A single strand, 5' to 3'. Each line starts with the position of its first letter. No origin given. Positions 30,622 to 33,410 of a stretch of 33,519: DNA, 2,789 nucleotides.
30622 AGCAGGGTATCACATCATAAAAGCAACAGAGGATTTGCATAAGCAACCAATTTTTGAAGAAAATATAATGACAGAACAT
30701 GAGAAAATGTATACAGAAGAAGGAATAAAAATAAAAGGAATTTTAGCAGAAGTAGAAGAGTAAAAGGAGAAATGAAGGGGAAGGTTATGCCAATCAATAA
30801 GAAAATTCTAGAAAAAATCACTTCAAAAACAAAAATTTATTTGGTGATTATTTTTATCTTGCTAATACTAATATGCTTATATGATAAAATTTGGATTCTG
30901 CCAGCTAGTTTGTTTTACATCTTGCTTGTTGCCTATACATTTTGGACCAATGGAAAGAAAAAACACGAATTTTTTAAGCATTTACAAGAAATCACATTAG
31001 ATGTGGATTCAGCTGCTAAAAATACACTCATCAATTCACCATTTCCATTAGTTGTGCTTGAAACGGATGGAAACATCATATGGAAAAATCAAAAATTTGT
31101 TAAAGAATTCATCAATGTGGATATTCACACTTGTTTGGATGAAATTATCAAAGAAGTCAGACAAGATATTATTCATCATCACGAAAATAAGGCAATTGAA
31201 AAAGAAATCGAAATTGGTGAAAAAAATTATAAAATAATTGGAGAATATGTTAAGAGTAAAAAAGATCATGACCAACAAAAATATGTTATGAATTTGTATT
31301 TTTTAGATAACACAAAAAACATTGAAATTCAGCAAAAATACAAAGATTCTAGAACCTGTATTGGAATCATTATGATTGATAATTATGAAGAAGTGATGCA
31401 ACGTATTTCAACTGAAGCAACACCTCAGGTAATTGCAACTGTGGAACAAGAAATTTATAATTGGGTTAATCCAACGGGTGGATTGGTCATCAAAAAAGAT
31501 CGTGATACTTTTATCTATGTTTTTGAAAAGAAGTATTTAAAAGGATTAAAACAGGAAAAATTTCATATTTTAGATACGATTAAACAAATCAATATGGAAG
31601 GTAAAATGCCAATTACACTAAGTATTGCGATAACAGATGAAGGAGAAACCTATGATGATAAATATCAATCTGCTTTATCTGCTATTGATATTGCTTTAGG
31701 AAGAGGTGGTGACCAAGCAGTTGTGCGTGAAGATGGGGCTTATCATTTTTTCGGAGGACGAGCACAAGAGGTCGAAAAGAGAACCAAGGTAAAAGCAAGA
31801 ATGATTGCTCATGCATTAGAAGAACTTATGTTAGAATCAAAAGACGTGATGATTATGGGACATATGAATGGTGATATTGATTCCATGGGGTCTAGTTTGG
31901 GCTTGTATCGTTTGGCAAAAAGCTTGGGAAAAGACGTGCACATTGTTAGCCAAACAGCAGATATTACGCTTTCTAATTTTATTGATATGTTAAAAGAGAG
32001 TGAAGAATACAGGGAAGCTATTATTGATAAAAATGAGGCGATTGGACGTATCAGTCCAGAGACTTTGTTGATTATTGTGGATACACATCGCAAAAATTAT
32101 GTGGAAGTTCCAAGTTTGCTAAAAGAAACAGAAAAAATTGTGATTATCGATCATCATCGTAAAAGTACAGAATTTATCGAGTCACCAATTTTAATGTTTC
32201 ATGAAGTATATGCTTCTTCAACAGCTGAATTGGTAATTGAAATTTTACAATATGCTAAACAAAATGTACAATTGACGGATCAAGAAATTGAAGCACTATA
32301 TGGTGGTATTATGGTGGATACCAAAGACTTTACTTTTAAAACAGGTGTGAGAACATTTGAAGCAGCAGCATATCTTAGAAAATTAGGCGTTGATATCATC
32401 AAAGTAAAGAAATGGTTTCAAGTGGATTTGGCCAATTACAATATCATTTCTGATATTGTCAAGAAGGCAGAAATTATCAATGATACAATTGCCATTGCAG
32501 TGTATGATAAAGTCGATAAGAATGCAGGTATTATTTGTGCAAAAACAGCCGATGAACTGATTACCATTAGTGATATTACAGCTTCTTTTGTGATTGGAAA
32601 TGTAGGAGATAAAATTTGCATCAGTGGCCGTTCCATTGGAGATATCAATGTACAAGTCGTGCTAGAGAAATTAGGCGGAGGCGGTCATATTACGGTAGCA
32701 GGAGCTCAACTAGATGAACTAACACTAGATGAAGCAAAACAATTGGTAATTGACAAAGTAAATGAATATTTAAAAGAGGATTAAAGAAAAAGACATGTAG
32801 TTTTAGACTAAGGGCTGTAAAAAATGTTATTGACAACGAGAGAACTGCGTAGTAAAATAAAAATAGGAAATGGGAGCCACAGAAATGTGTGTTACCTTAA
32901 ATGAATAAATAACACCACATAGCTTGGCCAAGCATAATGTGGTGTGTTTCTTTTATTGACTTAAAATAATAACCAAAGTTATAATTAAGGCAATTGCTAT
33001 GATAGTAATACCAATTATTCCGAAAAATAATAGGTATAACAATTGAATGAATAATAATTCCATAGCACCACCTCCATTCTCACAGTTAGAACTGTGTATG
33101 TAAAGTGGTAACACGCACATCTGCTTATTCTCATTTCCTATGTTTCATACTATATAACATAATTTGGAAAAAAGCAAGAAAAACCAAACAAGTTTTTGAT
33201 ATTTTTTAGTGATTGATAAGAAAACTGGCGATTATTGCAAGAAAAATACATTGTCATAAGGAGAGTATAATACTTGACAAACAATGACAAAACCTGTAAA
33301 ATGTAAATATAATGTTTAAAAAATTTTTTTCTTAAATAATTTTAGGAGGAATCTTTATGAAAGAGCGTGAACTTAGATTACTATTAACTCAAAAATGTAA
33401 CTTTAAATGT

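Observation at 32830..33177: Candidate type I toxin-antitoxin-like module: 36-aa all-hydrophobic peptide gene convergent with a promoter-to-terminator small RNA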

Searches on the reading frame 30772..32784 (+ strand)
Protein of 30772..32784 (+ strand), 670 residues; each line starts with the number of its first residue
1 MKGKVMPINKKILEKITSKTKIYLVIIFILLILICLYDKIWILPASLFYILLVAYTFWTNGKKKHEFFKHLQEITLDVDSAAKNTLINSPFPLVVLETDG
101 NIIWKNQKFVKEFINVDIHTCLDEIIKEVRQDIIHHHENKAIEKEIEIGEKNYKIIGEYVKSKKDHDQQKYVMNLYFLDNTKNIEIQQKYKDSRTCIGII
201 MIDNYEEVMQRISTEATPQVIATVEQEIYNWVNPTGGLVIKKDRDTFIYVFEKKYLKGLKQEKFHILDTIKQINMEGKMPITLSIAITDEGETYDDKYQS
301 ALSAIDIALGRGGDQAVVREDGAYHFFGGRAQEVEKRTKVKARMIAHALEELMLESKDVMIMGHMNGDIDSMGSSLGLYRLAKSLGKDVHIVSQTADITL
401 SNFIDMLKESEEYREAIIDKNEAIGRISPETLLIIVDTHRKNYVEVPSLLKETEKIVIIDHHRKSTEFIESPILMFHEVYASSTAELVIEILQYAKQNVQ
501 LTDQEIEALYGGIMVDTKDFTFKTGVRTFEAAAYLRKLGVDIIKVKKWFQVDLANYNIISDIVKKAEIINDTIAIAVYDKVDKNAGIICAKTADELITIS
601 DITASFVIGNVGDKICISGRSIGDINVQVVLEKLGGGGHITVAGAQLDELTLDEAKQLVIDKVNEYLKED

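Call 12: find_encoding_contigs(protein=window:30772-32784:+, flank=6000)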
Protein window:30772-32784:+ (670 aa): 24 contigs read that carry it; 4 places shown.
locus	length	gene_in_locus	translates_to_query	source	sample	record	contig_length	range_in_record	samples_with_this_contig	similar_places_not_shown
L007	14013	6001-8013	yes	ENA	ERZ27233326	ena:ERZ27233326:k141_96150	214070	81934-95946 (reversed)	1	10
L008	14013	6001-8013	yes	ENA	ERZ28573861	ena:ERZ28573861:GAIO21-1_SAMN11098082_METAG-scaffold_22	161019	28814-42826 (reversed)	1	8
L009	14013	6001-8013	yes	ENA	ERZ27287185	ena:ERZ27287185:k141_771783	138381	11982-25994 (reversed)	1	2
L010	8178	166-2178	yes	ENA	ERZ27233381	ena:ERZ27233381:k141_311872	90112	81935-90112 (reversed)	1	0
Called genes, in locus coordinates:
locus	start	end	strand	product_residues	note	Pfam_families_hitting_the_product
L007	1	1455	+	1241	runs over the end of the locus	PF04563:RNA_pol_Rpb2_1, PF04561:RNA_pol_Rpb2_2, PF04565:RNA_pol_Rpb2_3, PF10385:RNA_pol_Rpb2_45, PF00562:RNA_pol_Rpb2_6, PF04560:RNA_pol_Rpb2_7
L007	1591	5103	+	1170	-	PF04997:RNA_pol_Rpb1_1, PF00623:RNA_pol_Rpb1_2, PF04983:RNA_pol_Rpb1_3, PF05000:RNA_pol_Rpb1_4, PF04998:RNA_pol_Rpb1_5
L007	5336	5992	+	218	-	PF13847:Methyltransf_31, PF02390:Methyltransf_4, PF13649:Methyltransf_25 (weak)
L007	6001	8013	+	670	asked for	PF24898:GGDEF_GdpP, PF01368:DHH, PF02272:DHHA1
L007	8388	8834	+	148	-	PF01281:Ribosomal_L9_N, PF03948:Ribosomal_L9_C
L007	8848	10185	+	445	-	PF00772:DnaB, PF13481:AAA_25, PF03796:DnaB_C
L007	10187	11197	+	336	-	PF01171:ATP_bind_3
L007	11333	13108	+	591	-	PF06480:FtsH_ext (weak), PF06068:TIP49 (faint), PF07728:AAA_5 (weak), PF00004:AAA, PF17862:AAA_lid_3, PF01434:Peptidase_M41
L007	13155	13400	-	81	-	-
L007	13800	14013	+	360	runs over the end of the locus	PF01551:Peptidase_M23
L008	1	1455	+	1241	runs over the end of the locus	PF04563:RNA_pol_Rpb2_1, PF04561:RNA_pol_Rpb2_2, PF04565:RNA_pol_Rpb2_3, PF10385:RNA_pol_Rpb2_45, PF00562:RNA_pol_Rpb2_6, PF04560:RNA_pol_Rpb2_7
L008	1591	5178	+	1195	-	PF04997:RNA_pol_Rpb1_1, PF00623:RNA_pol_Rpb1_2, PF04983:RNA_pol_Rpb1_3, PF05000:RNA_pol_Rpb1_4, PF04998:RNA_pol_Rpb1_5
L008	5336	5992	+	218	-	PF13847:Methyltransf_31, PF02390:Methyltransf_4, PF13649:Methyltransf_25 (weak)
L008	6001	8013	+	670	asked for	PF24898:GGDEF_GdpP, PF01368:DHH, PF02272:DHHA1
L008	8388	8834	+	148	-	PF01281:Ribosomal_L9_N, PF03948:Ribosomal_L9_C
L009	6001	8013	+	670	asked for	PF24898:GGDEF_GdpP, PF01368:DHH, PF02272:DHHA1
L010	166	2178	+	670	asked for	PF24898:GGDEF_GdpP, PF01368:DHH, PF02272:DHHA1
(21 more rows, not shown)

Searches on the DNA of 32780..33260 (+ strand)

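Call 33: search_rna_families(source=window, start=32780, end=33260, threshold=evalue, max_evalue=10)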
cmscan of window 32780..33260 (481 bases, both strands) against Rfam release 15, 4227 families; matches with E-value up to 10: 6.
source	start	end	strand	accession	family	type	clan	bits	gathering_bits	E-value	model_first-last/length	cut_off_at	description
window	32990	33078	+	RF01284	snoR8a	Gene; snRNA; snoRNA; CD-box;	-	18.8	37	1.9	1-92/92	no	Small nucleolar RNA snoR8a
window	33075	33228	+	RF02998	IS605-orfB-II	Gene; sRNA;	-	18.6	88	0.99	1-155/155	no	IS605-orfB-II RNA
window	33192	33254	+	RF00859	mir-234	Gene; miRNA;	CL00092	16.2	58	3.6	1-70/70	no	mir-234 microRNA precursor family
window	32894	32960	-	RF01533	TB10Cs4H3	Gene; snRNA; snoRNA; HACA-box;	-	14.7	45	4.4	1-67/67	no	Trypanosomatid snoRNA TB10Cs4H3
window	33203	33246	+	RF01153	sn3060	Gene; snRNA; snoRNA; CD-box;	-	14.5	45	4.7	1-67/67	no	Small nucleolar RNA sn3060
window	33121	33201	-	RF02527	SSRC38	Gene; sRNA;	-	14.4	80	4.9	1-166/166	no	Streptococcus sRNA SSRC38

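Call 34: search_dna_similar(query=window:32820-33180:+, collection=plasmids, mode=distant, max_evalue=0.001)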
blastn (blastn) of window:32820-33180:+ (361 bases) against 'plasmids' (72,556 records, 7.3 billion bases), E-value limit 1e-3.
No match.

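Call 35: search_dna_similar(query=window:32820-33180:+, collection=phages, mode=distant, max_evalue=0.001)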
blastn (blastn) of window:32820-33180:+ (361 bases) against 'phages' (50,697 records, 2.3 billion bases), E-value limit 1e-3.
No match.

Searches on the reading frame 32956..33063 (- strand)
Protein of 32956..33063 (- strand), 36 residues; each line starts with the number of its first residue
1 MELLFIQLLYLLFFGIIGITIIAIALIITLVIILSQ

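Call 10: find_encoding_contigs(protein=window:32956-33063:-, flank=5000)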
Protein seq(36 aa) (36 aa): no gene with exactly this product is on record in the collection.

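Call 16: search_protein_families(library=pfam, proteins=[window:32956-33063:-], max_evalue=10)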
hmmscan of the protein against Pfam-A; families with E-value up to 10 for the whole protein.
seq(36 aa): 1 family
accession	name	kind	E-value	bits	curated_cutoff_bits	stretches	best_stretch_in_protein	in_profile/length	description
PF07895.16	DUF1673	-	4.2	7.7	30.4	1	4-35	64-93/204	Protein of unknown function (DUF1673)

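Call 17: search_protein_families(library=ncbifam, proteins=[window:32956-33063:-], max_evalue=10)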
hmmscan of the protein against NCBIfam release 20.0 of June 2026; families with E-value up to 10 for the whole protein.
seq(36 aa): 0 families

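Call 53: search_protein_families(library=padloc, proteins=[window:32956-33063:-], max_evalue=1)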
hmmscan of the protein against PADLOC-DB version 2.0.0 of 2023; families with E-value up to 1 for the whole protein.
seq(36 aa): 0 families
